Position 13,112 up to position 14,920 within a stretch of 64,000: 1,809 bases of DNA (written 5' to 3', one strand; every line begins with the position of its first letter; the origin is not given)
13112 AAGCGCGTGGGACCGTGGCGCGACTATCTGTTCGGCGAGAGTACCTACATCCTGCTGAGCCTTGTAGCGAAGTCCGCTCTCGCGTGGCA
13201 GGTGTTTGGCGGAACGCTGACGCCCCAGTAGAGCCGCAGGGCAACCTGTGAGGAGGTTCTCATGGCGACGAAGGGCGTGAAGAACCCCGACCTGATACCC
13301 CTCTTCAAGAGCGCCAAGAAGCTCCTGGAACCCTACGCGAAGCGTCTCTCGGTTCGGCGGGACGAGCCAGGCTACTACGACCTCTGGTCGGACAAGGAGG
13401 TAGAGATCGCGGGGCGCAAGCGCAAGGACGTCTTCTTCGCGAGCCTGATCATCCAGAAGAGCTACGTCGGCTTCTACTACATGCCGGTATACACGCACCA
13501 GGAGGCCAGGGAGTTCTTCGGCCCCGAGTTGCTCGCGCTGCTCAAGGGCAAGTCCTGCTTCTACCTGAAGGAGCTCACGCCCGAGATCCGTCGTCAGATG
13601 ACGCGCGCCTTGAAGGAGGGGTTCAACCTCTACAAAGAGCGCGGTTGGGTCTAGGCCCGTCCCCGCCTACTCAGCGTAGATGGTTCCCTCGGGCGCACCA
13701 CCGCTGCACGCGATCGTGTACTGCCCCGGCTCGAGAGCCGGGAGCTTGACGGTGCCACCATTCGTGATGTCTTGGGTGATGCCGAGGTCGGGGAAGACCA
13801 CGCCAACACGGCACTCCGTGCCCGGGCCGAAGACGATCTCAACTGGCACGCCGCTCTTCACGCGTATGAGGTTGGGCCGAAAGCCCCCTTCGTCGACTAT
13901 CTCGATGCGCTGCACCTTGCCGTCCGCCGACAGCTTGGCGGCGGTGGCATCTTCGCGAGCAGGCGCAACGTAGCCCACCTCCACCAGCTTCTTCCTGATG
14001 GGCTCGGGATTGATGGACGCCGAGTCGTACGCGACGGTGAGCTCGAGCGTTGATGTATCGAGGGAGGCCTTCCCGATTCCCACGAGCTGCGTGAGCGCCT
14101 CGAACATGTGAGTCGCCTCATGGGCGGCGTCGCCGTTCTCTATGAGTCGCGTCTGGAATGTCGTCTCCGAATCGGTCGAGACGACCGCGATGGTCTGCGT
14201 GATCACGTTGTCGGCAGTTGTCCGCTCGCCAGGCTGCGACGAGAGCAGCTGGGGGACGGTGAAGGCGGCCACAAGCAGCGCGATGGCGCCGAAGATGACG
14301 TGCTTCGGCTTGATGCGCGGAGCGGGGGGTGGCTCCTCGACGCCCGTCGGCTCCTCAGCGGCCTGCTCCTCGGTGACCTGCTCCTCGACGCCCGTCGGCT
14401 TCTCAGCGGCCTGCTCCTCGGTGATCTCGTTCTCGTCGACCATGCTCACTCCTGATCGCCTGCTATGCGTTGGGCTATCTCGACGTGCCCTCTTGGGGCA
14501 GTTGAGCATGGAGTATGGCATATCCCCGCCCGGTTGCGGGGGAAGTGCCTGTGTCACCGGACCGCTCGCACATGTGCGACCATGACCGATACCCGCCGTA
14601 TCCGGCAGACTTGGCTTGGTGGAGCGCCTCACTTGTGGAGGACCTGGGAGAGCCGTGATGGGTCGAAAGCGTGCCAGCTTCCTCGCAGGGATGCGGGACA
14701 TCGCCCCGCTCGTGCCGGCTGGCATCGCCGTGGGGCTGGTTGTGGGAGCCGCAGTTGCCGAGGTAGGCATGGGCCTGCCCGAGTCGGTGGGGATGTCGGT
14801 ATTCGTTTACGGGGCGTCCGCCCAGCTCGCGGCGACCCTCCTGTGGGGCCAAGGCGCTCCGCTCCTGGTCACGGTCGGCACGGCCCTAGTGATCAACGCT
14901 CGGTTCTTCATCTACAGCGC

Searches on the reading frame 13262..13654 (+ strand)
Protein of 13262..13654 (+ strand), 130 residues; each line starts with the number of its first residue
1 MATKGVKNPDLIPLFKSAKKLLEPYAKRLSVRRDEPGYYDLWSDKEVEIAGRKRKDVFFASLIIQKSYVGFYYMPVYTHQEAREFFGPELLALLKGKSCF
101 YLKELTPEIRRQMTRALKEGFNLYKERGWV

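Call 3: search_protein_families(library=pfam, proteins=[window:13262-13654:+], max_evalue=0.01)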
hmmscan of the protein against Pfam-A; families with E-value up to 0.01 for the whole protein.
window:13262-13654:+ (130 aa): 0 families

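Call 5: search_protein_families(library=ncbifam, proteins=[window:13262-13654:+], max_evalue=0.1)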
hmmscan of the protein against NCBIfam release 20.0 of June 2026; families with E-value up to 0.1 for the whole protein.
window:13262-13654:+ (130 aa): 1 family
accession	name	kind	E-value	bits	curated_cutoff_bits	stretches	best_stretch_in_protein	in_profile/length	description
TIGR04205.1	classIII_w_PIP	hypoth_equivalog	0.04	13.9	65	1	57-75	11-29/67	class III signal peptide domain-containing protein, archaeosortase D/PIP-CTERM system-associated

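Call 7: find_homologous_proteins(query=window:13262-13654:+, max_evalue=0.001)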
Query window:13262-13654:+ (130 aa): 1130 proteins with E <= 0.001 among 1137 candidates; the best 120 are listed.
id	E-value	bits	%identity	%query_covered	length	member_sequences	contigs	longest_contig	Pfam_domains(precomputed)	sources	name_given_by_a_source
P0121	9.5e-82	289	100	100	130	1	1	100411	-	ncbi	-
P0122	3.3e-64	233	82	96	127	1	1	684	-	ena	-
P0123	2.4e-63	230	79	97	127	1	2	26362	-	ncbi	-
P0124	8.9e-61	222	77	96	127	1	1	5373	-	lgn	-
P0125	1.3e-60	221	78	96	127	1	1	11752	-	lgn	-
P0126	5.0e-60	219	78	96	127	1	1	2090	-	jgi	jgi:hypothetical protein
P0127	7.0e-58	212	75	97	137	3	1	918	-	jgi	jgi:hypothetical protein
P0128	2.8e-57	210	71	96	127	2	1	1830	-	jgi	-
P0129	7.1e-57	209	73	96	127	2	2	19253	-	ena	-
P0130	8.6e-57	209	75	96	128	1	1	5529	-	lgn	-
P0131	1.2e-56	208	71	96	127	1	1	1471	-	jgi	-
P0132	1.5e-56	208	72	96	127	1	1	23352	-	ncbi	-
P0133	1.6e-56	208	74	96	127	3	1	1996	-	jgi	-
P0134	3.0e-56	207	72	96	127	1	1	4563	-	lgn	-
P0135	4.3e-56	206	70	97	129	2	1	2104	-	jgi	jgi:hypothetical protein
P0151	6.1e-52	193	67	96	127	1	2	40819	-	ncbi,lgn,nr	ncbi:MAG: DUF1801 domain-containing protein [Coriobacteriia bacterium]|nr:DUF1801 domain-containing 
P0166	6.6e-51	190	66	96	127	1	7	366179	-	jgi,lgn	jgi:hypothetical protein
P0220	1.7e-48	182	63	96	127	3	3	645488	-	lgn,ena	-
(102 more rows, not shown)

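Call 11: find_encoding_contigs(protein=P0123, flank=10000, max_places=4)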
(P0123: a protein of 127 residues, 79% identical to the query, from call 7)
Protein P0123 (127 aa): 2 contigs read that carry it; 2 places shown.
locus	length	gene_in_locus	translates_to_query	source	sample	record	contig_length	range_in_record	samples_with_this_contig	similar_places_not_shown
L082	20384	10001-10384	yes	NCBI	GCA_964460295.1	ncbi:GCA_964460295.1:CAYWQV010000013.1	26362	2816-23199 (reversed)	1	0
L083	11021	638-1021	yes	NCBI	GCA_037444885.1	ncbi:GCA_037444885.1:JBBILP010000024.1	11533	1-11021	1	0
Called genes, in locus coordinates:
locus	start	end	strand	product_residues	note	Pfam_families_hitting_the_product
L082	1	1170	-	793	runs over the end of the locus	PF12704:MacB_PCD (weak), PF02687:FtsX, PF12704:MacB_PCD, PF02687:FtsX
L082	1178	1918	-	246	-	PF00005:ABC_tran, PF02463:SMC_N (faint), PF13304:AAA_21 (faint)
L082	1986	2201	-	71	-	-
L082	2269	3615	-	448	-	PF17651:Raco_middle, PF14574:RACo_C_ter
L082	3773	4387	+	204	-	-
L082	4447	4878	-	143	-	PF02082:Rrf2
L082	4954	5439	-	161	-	PF00990:GGDEF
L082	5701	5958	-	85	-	-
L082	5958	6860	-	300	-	-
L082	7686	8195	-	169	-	-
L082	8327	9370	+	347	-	PF00149:Metallophos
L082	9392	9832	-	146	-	-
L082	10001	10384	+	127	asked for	-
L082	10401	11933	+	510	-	PF14010:PEPcase_2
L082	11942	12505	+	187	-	PF00484:Pro_CA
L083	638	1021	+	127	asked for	-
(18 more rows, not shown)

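Call 31: search_solved_structures(query=A2, max_evalue=10, show_alignments=2)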
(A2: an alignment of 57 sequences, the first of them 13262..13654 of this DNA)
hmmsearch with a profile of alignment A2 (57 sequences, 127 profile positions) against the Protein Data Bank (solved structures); distinct sequences matched with E-value up to 10: 6.
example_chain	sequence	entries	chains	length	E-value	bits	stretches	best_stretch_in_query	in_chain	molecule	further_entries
6zvj_L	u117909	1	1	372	0.27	14.5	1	63-123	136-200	Eukaryotic translation initiation factor 3 subunit L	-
28zx_l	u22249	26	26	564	0.42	13.9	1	63-123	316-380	Eukaryotic translation initiation factor 3 subunit L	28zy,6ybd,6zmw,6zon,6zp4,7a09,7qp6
6yam_t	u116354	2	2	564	0.42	13.9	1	63-123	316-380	eukaryotic translation initiation factor 3 subunit l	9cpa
5a5t_L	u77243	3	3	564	0.43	13.8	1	63-123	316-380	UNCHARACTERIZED PROTEIN | Eukaryotic translation initiation factor 3 subunit L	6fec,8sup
3j8b_L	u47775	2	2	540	0.43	13.8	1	63-123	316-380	Eukaryotic translation initiation factor 3 subunit L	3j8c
6w2s_7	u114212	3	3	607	0.51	13.6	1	63-123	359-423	Eukaryotic translation initiation factor 3 subunit L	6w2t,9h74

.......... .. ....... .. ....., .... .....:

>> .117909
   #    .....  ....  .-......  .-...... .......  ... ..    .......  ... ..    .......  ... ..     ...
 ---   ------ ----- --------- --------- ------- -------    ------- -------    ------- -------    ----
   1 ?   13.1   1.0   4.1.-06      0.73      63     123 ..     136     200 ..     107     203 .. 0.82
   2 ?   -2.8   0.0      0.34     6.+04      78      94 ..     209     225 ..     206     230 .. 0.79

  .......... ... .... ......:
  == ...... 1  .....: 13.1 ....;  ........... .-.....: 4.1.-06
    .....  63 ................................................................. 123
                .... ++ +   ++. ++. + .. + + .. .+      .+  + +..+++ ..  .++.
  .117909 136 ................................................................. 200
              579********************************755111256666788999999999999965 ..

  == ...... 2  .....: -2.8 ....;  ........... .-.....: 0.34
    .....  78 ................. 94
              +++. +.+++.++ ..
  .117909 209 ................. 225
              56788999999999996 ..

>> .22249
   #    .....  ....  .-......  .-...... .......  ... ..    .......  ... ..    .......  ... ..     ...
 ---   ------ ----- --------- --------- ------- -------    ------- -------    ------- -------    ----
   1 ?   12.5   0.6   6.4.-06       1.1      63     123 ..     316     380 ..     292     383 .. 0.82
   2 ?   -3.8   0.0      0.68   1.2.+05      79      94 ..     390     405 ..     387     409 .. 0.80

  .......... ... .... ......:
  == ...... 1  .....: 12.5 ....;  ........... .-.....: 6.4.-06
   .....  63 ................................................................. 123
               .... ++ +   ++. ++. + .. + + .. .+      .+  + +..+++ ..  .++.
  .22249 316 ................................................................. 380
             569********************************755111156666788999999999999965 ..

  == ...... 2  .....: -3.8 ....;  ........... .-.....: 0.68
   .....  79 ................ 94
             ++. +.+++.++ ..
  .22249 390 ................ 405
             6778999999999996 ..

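Call 32: search_protein_families(library=pfam, proteins=[window:13262-13654:+, P0151, P0166, P0220], max_evalue=10)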
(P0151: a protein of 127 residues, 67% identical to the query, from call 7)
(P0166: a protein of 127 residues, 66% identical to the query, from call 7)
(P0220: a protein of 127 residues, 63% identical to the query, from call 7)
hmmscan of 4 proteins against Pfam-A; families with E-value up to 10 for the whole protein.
window:13262-13654:+ (130 aa): 0 families

P0151 (127 aa): 1 family
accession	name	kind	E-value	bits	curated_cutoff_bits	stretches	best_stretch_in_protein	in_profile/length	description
PF08818.16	DUF1801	-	0.16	12.8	27.2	1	33-113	28-80/85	Domain of unknown function (DU1801)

P0166 (127 aa): 1 family
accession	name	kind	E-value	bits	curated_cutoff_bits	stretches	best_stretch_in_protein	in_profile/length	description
PF08818.16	DUF1801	-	0.0092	16.8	27.2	1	33-104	28-71/85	Domain of unknown function (DU1801)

P0220 (127 aa): 0 families

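Call 38: predict_structure(alignment_id=A2)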
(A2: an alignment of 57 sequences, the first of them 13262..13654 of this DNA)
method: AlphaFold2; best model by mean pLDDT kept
length: 130 residues; sequences in the alignment: 57
mean_pLDDT: 89.4   pTM: 0.83
mean pLDDT of the five models: 89.4, 89.2, 89.1, 89.1, 89.0
residues with pLDDT >= 90: 92; 70-90: 27; 50-70: 8; < 50: 3
segments of 3 or more residues with pLDDT < 50: 1-3
pLDDT, mean of each block of 10 residues (from residue 1): 72 98 96 95 90 91 96 68 84 90 97 94 90
secondary structure, 60 per line:
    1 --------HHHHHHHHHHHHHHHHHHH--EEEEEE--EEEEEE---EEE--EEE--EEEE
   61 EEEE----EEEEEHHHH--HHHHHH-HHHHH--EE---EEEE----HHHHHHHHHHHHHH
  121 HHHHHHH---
elements in order: H9-27 E30-35 E38-43 E47-49 E52-54 E57-64 E69-73 H74-77 H80-85 H87-91 E99-102 H107-127

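Call 40: fold_search(model_id=the predicted structure, library=pdb)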
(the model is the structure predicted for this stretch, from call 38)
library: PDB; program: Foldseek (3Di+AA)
matches with E <= 10: 503; with E <= 0.001: 0
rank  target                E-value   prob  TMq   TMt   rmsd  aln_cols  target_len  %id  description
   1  6iz9_A                1.1e-01  0.47  0.35  0.15   7.1       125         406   13  Crystal structure of the apo form of a beta-transaminase from Mesorhizobium sp. strain LUK (released 2019-03-20)
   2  2oc6_A                1.1e-01  0.90  0.50  0.52   4.3       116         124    5  Crystal structure of a protein from the duf1801 family (ydhg, bsu05750) from bacillus subtilis at 1.75 A resolution (released 2007-01-16)
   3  1yb3                  1.2e-01  0.23  0.33  0.28  11.5       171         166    9  Conserved hypothetical protein Pfu-178653-001 from Pyrococcus furiosus (released 2005-02-01)
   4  2nlv_B                1.6e-01  0.47  0.38  0.43   9.5       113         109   17  CRYSTAL STRUCTURE OF A XISI-LIKE PROTEIN (AVA_3825) FROM ANABAENA VARIABILIS ATCC 29413 AT 1.30 A RESOLUTION (released 2006-12-05)
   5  3n4r_B                1.6e-01  0.28  0.32  0.38   7.9       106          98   13  Structure of Csm1 C-terminal domain, R3 form (released 2010-09-01)
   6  9t2w_A                1.7e-01  0.77  0.48  0.50   4.6       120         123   11  YdhG-like domain-containing protein (Frataxin) from Listeria monocytogenes (released 2025-11-19)
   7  6kfu                  1.7e-01  0.57  0.41  0.13   5.5       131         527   12  A ACP-AMT Fusion Protein of Hybrid Polyketide/Non-Ribosomal Peptide Synthetase (released 2019-09-25)
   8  6kfm_A                1.8e-01  0.38  0.30  0.11   5.1        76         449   16  Amino-transferase (AMT) Domain of Hybrid Polyketide/Non-Ribosomal Peptide Synthetase (released 2019-09-25)
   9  2rer                  2.2e-01  0.10  0.24  0.21  13.9       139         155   12  Crystal structure of the aromatase/cyclase domain of TcmN from Streptomyces glaucescens (released 2008-04-22)
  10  6iz9_B                2.3e-01  0.33  0.35  0.15   7.1       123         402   12  Crystal structure of the apo form of a beta-transaminase from Mesorhizobium sp. strain LUK (released 2019-03-20)
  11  2fki_MODEL_1_A        2.6e-01  0.28  0.36  0.39   5.7       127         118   16  NMR Structure of Protein yjbR from Escherichia coli; Northeast Structural Genomics Consortium Target ER226 (released 2006-02-28)
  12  6jcb_A                3.4e-01  0.21  0.35  0.12   7.5       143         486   11  Crystal structure of aminotransferase CrmG from Actinoalloteichus sp. WH1-2216-6 in C2 space group (released 2020-02-05)
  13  4jev_B                3.8e-01  0.21  0.34  0.15   6.2       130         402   12  N-acetylornithine aminotransferase from S. typhimurium complexed with gabaculine (released 2014-03-26)
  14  6jcb_D                4.1e-01  0.20  0.35  0.12   7.3       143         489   12  Crystal structure of aminotransferase CrmG from Actinoalloteichus sp. WH1-2216-6 in C2 space group (released 2020-02-05)
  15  2ykx_B                4.6e-01  0.28  0.39  0.15   6.5       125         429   15  Structural Determinants of the Beta-Selectivity of a Bacterial Aminotransferase (released 2012-05-30)
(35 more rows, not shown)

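Call 43: find_encoding_contigs(protein=P0125, flank=10000, max_places=4)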
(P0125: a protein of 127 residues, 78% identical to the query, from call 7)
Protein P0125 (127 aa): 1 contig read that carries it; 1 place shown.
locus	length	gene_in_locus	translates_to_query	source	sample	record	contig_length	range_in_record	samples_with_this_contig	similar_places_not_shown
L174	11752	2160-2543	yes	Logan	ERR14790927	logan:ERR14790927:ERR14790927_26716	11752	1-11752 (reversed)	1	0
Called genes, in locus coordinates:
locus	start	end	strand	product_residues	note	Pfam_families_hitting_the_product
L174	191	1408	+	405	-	PF24568:CC_PcsB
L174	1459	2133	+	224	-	-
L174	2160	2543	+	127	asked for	-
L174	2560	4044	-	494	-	PF13487:HD_5, PF01966:HD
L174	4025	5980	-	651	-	PF03130:HEAT_PBS (faint), PF13646:HEAT_2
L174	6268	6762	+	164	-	PF06114:Peptidase_M78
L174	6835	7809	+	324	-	PF00480:ROK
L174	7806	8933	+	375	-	PF04015:DUF362, PF12838:Fer4_7, PF13187:Fer4_9, PF13237:Fer4_10 (weak), PF14697:Fer4_21, PF25160:LdpA_Fe-S-bd (weak), PF00037:Fer4 (weak), PF12837:Fer4_6 (weak), +4 more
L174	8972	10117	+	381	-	PF25231:DUF7847 (faint)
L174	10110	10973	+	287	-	PF00590:TP_methylase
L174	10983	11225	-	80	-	PF04014:MazE_antitoxin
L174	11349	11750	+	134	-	?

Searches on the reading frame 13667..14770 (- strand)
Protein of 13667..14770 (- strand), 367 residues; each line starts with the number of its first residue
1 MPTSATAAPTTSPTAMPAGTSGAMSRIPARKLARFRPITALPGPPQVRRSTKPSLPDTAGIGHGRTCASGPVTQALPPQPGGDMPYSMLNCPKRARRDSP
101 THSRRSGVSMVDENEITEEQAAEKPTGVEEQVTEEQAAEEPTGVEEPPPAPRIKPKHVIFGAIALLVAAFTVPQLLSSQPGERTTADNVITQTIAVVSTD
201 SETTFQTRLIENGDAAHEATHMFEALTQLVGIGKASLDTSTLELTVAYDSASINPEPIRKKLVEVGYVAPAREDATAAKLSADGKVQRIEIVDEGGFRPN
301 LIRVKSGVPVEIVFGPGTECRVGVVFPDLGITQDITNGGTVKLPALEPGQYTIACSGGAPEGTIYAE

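Call 3: search_protein_families(library=pfam, proteins=[window:13667-14770:-], max_evalue=0.01)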
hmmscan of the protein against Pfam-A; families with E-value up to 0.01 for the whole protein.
window:13667-14770:- (367 aa): 1 family
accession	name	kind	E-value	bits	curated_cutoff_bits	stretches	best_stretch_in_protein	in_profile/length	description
PF13473.12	Cupredoxin_1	-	4.4e-08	33.5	27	1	281-356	17-93/104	Cupredoxin-like domain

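Call 5: search_protein_families(library=ncbifam, proteins=[window:13667-14770:-], max_evalue=0.1)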
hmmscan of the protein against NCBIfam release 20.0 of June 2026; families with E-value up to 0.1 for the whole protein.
window:13667-14770:- (367 aa): 3 families
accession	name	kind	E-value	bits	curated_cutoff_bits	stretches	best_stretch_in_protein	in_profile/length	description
NF033794.2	chaper_CopZ_Eh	exception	0.00049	20.2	95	1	216-269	12-65/68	copper chaperone CopZ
NF033795.1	chaper_CopZ_Bs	exception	0.041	14.1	91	1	224-267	20-63/66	copper chaperone CopZ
NF033556.1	MerTP_fusion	equivalog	0.089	12.4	180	0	209-268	125-184/186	mercuric transport protein MerTP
